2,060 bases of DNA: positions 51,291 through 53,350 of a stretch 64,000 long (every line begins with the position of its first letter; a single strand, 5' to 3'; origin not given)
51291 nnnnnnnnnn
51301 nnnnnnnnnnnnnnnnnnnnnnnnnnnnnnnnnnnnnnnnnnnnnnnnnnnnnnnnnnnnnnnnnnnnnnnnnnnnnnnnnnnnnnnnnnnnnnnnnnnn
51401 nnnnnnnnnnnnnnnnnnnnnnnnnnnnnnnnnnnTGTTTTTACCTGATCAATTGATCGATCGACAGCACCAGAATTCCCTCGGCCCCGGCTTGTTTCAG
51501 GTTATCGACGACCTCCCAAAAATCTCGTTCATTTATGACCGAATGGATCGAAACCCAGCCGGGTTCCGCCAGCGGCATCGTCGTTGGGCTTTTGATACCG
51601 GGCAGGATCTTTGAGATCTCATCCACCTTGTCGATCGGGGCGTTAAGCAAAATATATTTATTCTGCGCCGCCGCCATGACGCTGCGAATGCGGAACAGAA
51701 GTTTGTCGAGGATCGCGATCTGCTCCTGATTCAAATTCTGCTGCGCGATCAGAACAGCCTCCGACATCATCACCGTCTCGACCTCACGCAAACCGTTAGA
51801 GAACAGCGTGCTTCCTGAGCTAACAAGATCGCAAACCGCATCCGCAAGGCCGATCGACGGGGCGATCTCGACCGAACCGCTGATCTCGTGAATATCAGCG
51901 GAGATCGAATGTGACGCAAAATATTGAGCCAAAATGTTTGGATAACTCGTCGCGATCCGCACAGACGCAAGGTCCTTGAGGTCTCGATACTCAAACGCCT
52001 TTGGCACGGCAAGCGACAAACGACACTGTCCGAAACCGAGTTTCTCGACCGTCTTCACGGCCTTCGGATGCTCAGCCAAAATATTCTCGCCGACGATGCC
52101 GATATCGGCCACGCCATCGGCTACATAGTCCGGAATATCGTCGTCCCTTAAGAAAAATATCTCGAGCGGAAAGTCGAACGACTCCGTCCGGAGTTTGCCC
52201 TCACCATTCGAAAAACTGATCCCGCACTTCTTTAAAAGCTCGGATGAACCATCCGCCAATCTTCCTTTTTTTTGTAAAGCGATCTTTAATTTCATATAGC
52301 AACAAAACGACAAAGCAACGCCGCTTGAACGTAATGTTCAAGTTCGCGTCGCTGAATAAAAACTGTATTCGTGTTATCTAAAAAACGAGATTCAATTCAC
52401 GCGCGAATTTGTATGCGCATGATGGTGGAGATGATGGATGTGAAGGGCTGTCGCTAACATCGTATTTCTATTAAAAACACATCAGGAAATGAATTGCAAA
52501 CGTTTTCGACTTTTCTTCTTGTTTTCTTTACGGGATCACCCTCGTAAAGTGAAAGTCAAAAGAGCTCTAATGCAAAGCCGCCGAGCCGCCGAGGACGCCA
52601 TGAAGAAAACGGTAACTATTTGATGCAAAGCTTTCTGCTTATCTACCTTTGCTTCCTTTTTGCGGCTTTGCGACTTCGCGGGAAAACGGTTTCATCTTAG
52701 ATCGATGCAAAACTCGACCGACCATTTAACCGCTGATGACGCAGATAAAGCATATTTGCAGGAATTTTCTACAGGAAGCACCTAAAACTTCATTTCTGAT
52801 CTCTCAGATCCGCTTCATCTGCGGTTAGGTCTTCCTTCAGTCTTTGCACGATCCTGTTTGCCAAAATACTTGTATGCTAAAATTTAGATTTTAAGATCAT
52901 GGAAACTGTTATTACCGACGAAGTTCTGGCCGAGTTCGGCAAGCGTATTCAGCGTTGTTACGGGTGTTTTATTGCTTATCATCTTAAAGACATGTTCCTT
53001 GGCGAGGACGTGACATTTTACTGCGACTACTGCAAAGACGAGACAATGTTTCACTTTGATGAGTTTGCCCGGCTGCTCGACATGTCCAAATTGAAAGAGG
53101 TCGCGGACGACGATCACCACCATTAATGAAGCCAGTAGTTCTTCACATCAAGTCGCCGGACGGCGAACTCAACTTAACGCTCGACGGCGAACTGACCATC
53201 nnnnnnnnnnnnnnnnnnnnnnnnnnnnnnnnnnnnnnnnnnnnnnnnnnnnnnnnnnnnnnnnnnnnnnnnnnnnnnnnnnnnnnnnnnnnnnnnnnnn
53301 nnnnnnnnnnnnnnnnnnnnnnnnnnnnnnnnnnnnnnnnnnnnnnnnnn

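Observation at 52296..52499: Histidine-rich leader peptide and attenuator upstream of hisG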

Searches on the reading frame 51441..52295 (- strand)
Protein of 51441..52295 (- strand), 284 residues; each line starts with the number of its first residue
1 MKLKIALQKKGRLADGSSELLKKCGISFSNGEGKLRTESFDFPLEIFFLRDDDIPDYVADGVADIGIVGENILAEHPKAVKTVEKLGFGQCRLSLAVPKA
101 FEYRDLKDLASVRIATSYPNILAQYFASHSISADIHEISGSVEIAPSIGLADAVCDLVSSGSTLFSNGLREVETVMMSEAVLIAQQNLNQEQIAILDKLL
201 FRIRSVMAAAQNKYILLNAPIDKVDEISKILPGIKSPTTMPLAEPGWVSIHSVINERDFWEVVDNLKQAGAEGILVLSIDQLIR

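Call 6: search_protein_families(library=ncbifam, proteins=[window:51441-52295:-])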
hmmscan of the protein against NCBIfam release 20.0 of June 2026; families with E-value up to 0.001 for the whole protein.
window:51441-52295:- (284 aa): 2 families
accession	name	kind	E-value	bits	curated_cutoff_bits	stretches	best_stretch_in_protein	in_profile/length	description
TIGR00070.1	hisG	equivalog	1.6e-58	197.6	75.75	1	3-184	1-183/183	ATP phosphoribosyltransferase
TIGR03455.1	HisG_C-term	equivalog_domain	4.8e-27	94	40.05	1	187-282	4-99/100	ATP phosphoribosyltransferase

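Call 7: find_homologous_proteins(query=window:51441-52295:-, max_evalue=1e-30)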
Query window:51441-52295:- (284 aa): 8000 proteins with E <= 1e-30 among 8000 candidates; the best 120 are listed.
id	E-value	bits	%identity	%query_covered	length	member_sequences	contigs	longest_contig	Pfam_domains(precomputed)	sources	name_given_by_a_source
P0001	5.0e-179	612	100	100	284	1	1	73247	PF01634.24,PF08029.17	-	-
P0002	1.4e-168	578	94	100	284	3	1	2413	PF01634.24,PF08029.17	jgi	-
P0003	8.0e-165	565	92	100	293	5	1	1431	PF01634.24,PF08029.17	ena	-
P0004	1.1e-162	558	90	100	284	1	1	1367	PF01634.24,PF08029.17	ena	-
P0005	1.1e-147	509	81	100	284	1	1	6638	PF01634.24,PF08029.17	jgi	-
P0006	2.4e-147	508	83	100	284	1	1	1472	PF01634.24,PF08029.17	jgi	-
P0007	8.0e-147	506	81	100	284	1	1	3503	PF01634.24,PF08029.17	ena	-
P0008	1.0e-146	506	81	100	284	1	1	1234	PF01634.24,PF08029.17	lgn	-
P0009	1.3e-145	502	81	100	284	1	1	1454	PF01634.24,PF08029.17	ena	-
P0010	2.2e-145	501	82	100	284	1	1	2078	PF01634.24,PF08029.17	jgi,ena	-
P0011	2.3e-145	501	81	100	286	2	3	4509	PF01634.24,PF08029.17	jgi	jgi:ATP phosphoribosyltransferase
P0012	3.1e-145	501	80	100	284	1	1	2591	PF01634.24,PF08029.17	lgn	-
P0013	1.9e-144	498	80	100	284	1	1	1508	PF01634.24,PF08029.17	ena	-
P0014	1.9e-144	498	80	100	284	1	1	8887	PF01634.24,PF08029.17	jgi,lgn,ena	-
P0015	2.8e-144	498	81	100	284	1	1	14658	PF01634.24,PF08029.17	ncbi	ncbi:MAG: ATP phosphoribosyltransferase [Blastocatellia bacterium]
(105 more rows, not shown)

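Call 9: find_related_loci(query=window:51441-52295:-, collection=genome_contigs, flank=2500)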
Query window:51441-52295:- (284 aa) in genome_contigs; peptide patterns used: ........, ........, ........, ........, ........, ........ (x = any residue, [..] = any of these).
281 stretches matched a pattern; 190 encode a relative of the query (tblastn E <= 1e-3); the best 80 are kept; 80 distinct loci.
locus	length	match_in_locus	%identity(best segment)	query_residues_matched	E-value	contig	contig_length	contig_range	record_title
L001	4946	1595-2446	94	1-284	0e+0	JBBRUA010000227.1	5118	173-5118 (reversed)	MAG: Pyrinomonadales bacterium isolate La3_concoct.064 La3_concoct.064_K_3655171_L_5118_cov_13.0000, whole genome shotgu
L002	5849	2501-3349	81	1-283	6e-154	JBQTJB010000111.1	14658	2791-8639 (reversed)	MAG: Blastocatellia bacterium isolate SAW49 c_000000066835, whole genome shotgun sequence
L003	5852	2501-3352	79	1-284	1e-153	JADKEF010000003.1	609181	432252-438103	MAG: Acidobacteria bacterium isolate OdNW_18-Q3-R42-56_MAXAC.155 tig00001810-10-6077040, whole genome shotgun sequence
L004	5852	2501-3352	79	1-284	4e-153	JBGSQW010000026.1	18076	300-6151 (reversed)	MAG: Pyrinomonadaceae bacterium isolate JTS-AC342 k141_23215, whole genome shotgun sequence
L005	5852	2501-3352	80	1-284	2e-152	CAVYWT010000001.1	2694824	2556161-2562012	MAG: uncultured Acidobacteriota bacterium isolate MFD01275.bin.2.57 genome assembly, contig: contig_1907, whole genome s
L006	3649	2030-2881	77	1-284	3e-157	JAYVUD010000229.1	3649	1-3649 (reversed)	MAG: Chloracidobacterium sp. isolate GL74_UP_metabinner_11 GL74_UP_metabinner_11_228, whole genome shotgun sequence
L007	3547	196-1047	78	1-284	2e-154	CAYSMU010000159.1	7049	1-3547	MAG TPA_asm: uncultured Chloracidobacterium sp. isolate SRP287453_co1_113 genome assembly, contig: NODE_20791_length_704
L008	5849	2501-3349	78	2-284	1e-149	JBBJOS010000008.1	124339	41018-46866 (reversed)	MAG: Pyrinomonadaceae bacterium isolate RDP_SRG_07 MBC-RDOWN_F0-S0_30, whole genome shotgun sequence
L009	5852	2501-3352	78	1-284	1e-149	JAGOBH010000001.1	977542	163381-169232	MAG: Pyrinomonadaceae bacterium isolate Go_SlAct_bin_101 Go_SlAct_1_length_977542_cov_13.063055, whole genome shotgun se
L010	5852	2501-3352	77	1-284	2e-149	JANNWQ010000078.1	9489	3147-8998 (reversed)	MAG: Acidobacteriota bacterium isolate VAR_34_metabat_330 VAR_34_k141_131908, whole genome shotgun sequence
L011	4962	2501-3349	78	2-284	2e-149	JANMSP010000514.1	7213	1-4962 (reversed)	MAG: Pyrinomonadaceae bacterium isolate SOY_29_metabat_399 SOY_29_k141_3278683, whole genome shotgun sequence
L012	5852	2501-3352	77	1-284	6e-149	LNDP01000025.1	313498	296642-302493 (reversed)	MAG: Acidobacteria bacterium Ga0074141 Ga0074141_123.1, whole genome shotgun sequence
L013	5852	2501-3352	76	1-284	6e-149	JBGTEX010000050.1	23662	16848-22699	MAG: Pyrinomonadaceae bacterium isolate JTS-RE178 k141_6115316, whole genome shotgun sequence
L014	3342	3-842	78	5-284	1e-151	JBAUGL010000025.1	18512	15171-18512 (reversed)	MAG: Pyrinomonadaceae bacterium isolate MFD04987_ilm_asm_bin8 k127_255953, whole genome shotgun sequence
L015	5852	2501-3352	77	1-284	1e-148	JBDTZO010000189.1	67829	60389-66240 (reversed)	MAG: Acidobacteriota bacterium isolate cluster4_bin.169 NODE_292_length_67829_cov_8.961239, whole genome shotgun sequenc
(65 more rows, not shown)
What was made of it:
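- Closest known: His leaders upstream of hisG in Bacteroidota. Same: Their HisG proteins are the closest relatives of this HisG outside Pyrinomonadales (59-63% identity, call 9).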

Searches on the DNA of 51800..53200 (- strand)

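Call 3: search_rna_families(source=window, start=51800, end=53200, threshold=evalue, max_evalue=10, show_alignments=3)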
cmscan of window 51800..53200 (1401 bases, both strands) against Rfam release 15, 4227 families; matches with E-value up to 10: 5.
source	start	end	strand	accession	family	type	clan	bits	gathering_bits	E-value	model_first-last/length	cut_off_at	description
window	52799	52906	-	RF01609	ceN103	Gene; snRNA; snoRNA; CD-box;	-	21.1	55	3.5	1-109/109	no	Caenorhabditis snoRNA ceN103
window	52985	53070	+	RF01706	Gut-1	Gene; sRNA;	-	15.9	50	6.3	1-77/77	no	Gut-1 RNA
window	52914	52930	-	RF02750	ES003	Gene; sRNA;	-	15.2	37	6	5-21/53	no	ES003 sRNA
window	52396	52474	-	RF02763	IsrM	Gene; sRNA;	-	11.4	376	1.9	125-204/329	no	IsrM sRNA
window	52185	52231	-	RF01119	sR32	Gene; snRNA; snoRNA; CD-box;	-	10.4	40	9.3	1-57/57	no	Small nucleolar RNA sR32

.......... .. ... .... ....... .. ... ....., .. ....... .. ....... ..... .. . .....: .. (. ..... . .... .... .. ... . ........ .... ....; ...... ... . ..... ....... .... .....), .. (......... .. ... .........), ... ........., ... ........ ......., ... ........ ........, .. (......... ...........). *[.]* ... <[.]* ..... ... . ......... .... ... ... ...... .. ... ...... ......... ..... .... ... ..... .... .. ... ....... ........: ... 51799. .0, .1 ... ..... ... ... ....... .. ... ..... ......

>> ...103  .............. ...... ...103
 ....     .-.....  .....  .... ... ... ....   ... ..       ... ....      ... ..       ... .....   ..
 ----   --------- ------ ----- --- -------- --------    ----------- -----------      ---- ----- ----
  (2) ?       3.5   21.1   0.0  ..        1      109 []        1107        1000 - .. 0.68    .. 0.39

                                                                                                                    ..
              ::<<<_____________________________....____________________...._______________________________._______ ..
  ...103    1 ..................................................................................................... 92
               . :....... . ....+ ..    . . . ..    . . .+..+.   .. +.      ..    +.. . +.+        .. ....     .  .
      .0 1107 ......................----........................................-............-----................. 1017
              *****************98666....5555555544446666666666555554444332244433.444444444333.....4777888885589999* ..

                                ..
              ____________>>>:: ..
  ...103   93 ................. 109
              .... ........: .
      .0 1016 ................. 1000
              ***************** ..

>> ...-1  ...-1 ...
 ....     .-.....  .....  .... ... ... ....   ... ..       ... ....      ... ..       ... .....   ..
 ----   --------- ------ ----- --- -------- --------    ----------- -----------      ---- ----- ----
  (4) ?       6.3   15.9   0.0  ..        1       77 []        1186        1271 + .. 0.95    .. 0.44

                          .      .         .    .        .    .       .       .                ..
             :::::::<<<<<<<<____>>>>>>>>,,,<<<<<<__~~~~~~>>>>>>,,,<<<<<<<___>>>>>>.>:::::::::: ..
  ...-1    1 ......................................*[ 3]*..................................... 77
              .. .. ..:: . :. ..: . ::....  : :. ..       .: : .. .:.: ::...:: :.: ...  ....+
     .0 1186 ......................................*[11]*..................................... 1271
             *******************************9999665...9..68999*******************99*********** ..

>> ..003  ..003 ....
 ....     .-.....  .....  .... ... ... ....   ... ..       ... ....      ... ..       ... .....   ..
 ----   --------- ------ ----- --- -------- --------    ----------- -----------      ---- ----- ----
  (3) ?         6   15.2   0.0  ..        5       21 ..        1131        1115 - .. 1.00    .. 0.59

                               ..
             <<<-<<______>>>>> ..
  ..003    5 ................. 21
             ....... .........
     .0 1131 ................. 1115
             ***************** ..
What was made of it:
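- On Rfam His_leader (RF00514), the gammaproteobacterial hisL attenuator RNA: cmscan of 51800..53200 with permissive filters and E <= 10 lists no His_leader hit at all (call 3).
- On T-box leader (RF00230): There is no T-box hit at E <= 10 (call 3).
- No T-box or any other Rfam family matches, even at E <= 10 (call 3).
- Tried and rejected: Rfam scan at E <= 10 (call 3): only chance-level hits (ceN103, Gut-1, ES003, IsrM, sR32).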

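Call 43: build_rna_model(alignment_id=A3, structure=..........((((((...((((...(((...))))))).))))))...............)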
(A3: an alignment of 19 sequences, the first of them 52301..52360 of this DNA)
Model R1 built from alignment A3 (19 sequences, 61 columns); structure: as given.
model positions 59; base pairs 13; branch points 0; effective number of sequences 11.64; information 0.946 bits per position. Calibrated on 0.2 Mb of random sequence (short: E-values are rough).
structure used (alignment columns):
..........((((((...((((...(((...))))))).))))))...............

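Call 44: search_with_rna_model(model_id=R1, sources=[window, L001, L002, L003, L004, L005, L006, L008, L009, L010, L011, L012, L013, L015, L016, L017, L018, L019, L020, L021, L022, L023, L024, L025, L027, L028, L029, L030, L031, L032, L033, L034, L035, L036, L037, L038, L039, L040, L041, L042, L043, L044, L045, L046, L047, L048, L007, L049, L050, L051, L052, L053, L054, L055, L056, L057, L058, L059, L060, L061, L062, L063, L064, L065, L066, L067, L068, L069, L070, L071, L072, L073, L074, L075, L076, L077, L078, L079, L080], max_evalue=1, make_alignment=true)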
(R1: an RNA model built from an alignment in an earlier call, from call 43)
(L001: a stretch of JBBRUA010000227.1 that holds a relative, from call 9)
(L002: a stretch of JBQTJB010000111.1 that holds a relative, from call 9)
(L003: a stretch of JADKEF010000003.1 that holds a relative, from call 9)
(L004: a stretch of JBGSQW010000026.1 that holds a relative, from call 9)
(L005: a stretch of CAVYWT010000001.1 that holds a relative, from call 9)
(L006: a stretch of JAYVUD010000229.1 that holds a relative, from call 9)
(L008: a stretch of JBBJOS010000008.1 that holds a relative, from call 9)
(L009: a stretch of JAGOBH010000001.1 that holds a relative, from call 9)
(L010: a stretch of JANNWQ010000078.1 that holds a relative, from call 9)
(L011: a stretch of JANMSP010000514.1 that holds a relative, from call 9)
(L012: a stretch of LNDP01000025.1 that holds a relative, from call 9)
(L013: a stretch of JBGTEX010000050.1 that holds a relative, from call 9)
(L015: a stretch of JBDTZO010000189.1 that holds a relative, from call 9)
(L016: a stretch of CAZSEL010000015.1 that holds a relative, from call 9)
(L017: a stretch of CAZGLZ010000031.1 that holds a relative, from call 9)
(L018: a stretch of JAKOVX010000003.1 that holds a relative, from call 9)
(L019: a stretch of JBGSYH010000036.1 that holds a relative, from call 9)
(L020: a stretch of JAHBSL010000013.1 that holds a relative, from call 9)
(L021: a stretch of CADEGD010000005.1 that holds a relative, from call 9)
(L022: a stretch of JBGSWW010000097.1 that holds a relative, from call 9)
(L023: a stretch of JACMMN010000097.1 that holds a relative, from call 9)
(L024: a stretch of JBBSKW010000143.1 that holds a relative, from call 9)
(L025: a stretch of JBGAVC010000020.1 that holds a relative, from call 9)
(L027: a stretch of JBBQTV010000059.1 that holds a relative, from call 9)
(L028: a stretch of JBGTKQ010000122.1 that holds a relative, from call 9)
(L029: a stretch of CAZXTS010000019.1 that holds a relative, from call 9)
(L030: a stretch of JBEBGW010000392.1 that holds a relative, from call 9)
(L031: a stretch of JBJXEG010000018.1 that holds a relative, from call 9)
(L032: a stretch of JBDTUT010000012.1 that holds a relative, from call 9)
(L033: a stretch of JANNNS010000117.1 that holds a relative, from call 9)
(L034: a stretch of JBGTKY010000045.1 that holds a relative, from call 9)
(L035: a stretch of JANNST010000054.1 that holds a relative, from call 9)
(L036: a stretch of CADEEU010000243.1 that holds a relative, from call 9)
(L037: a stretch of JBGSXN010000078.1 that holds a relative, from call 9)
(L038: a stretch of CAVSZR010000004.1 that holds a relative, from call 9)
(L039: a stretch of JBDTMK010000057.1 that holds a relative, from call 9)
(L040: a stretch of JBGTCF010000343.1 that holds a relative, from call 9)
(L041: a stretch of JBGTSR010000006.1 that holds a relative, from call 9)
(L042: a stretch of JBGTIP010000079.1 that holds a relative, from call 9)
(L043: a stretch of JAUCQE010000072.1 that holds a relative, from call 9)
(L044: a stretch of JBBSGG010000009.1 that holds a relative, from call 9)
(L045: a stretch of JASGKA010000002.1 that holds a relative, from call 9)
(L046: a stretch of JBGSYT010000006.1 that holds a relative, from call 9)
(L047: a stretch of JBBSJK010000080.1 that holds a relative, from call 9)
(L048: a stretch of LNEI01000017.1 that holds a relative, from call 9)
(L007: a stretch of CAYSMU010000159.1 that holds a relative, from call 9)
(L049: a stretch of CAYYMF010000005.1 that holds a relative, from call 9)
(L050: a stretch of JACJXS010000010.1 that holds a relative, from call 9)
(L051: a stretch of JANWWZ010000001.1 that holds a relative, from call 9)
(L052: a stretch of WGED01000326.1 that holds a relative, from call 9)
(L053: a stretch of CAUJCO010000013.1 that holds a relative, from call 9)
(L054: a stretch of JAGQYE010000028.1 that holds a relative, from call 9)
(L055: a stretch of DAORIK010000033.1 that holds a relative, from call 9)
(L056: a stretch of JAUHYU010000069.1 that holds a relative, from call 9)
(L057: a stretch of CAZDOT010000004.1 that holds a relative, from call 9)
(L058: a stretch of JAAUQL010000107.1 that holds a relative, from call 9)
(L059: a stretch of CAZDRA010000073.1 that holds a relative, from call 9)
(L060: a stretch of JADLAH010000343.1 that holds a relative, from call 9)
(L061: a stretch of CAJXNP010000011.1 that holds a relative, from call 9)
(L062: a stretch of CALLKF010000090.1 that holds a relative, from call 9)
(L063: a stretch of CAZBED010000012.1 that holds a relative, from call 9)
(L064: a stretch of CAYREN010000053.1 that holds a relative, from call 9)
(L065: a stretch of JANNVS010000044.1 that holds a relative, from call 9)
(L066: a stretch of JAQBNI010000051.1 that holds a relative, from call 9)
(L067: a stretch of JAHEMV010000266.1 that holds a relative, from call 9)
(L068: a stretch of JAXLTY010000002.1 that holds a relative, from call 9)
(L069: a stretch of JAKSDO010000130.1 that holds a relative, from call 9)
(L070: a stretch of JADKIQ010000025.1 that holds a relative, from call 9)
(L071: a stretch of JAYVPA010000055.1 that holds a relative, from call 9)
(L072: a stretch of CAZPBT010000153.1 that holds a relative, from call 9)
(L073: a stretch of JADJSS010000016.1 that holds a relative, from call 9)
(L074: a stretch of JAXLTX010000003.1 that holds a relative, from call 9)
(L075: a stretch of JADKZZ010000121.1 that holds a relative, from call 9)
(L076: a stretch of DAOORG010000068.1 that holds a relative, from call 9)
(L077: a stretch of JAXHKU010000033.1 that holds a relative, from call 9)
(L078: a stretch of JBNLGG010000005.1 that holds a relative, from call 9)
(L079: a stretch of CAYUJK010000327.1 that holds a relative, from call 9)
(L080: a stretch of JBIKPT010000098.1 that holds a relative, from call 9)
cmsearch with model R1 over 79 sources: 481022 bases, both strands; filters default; matches with E-value up to 1: 44.
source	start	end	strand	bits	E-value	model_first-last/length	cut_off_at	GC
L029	1170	1227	+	79.7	6.5e-20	1-59/59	no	0.4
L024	2440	2497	+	76.9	4.4e-19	1-59/59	no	0.38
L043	2440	2497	+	76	8.5e-19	1-59/59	no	0.4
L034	2440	2498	+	74.3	2.6e-18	1-59/59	no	0.34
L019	2440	2497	+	72.6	8.9e-18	1-59/59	no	0.38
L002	2441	2496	+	70.2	4.8e-17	1-59/59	no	0.41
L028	2440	2497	+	69.5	7.6e-17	1-59/59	no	0.41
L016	2443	2497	+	66.1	8.2e-16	1-59/59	no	0.42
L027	2440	2497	+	66.1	8.2e-16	1-59/59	no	0.45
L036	792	849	+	65.1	1.7e-15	1-59/59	no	0.38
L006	1968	2025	+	64.8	2.1e-15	1-59/59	no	0.45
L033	2445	2499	+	63.3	5.7e-15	1-59/59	no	0.44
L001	1529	1589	+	59.9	6.2e-14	1-59/59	no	0.41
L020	2437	2496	+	57.1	4.5e-13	1-59/59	no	0.38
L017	2437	2496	+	54.5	2.8e-12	1-59/59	no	0.38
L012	2439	2496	+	51.2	2.7e-11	1-59/59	no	0.38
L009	2439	2497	+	48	2.6e-10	1-59/59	no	0.42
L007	132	193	+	47.9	2.8e-10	1-59/59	no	0.47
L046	2434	2495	+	46.4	7.8e-10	1-59/59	no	0.5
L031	2439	2497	+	42.9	9.3e-09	1-59/59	no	0.44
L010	2437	2498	+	42.4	1.2e-08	1-59/59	no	0.45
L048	2437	2498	+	42.2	1.5e-08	1-59/59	no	0.47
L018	2437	2495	+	41.8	1.9e-08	1-59/59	no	0.54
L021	2437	2500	+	40.3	5.7e-08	1-59/59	no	0.41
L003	2435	2496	+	38.6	1.8e-07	1-59/59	no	0.47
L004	2437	2498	+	38.5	1.9e-07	1-59/59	no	0.45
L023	1337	1394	+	35.4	1.7e-06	1-59/59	no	0.41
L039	2436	2496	+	35.2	1.9e-06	1-59/59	no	0.43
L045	2437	2498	+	34.6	3e-06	1-59/59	no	0.44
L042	2436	2499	+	33.5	6.2e-06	1-59/59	no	0.48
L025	2426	2487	+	32.9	1e-05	1-59/59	no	0.47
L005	2438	2497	+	31.3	3e-05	1-59/59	no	0.47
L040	2437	2499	+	29.8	8.2e-05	1-59/59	no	0.49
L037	2433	2497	+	29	0.00014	1-59/59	no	0.54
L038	2428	2480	+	28.8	0.00017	1-59/59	no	0.49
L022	2435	2499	+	28.4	0.00023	1-59/59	no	0.38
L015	2437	2496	+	27.8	0.00034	1-59/59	no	0.48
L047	2436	2498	+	27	0.0006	1-59/59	no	0.41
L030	2447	2494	+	26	0.0012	11-53/59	no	0.44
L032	2418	2479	+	24.3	0.0039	1-59/59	no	0.45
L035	2427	2479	+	24.2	0.0042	1-59/59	no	0.51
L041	2442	2502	+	18.7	0.2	1-59/59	no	0.41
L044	2419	2482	+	17.6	0.41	1-59/59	no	0.44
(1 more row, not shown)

Alignment A4: 44 matches aligned to the model, 102 columns, each read 5' to 3' on its own strand. Consensus structure (alignment columns), stored with it:
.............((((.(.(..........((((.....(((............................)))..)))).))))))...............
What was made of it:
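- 52315..52352 (-): Terminator hairpin (helix 3:4): outer stem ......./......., inner stem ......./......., loop AUUAC. Covariance model R1 hits the window at 52361..52301 (call 44).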
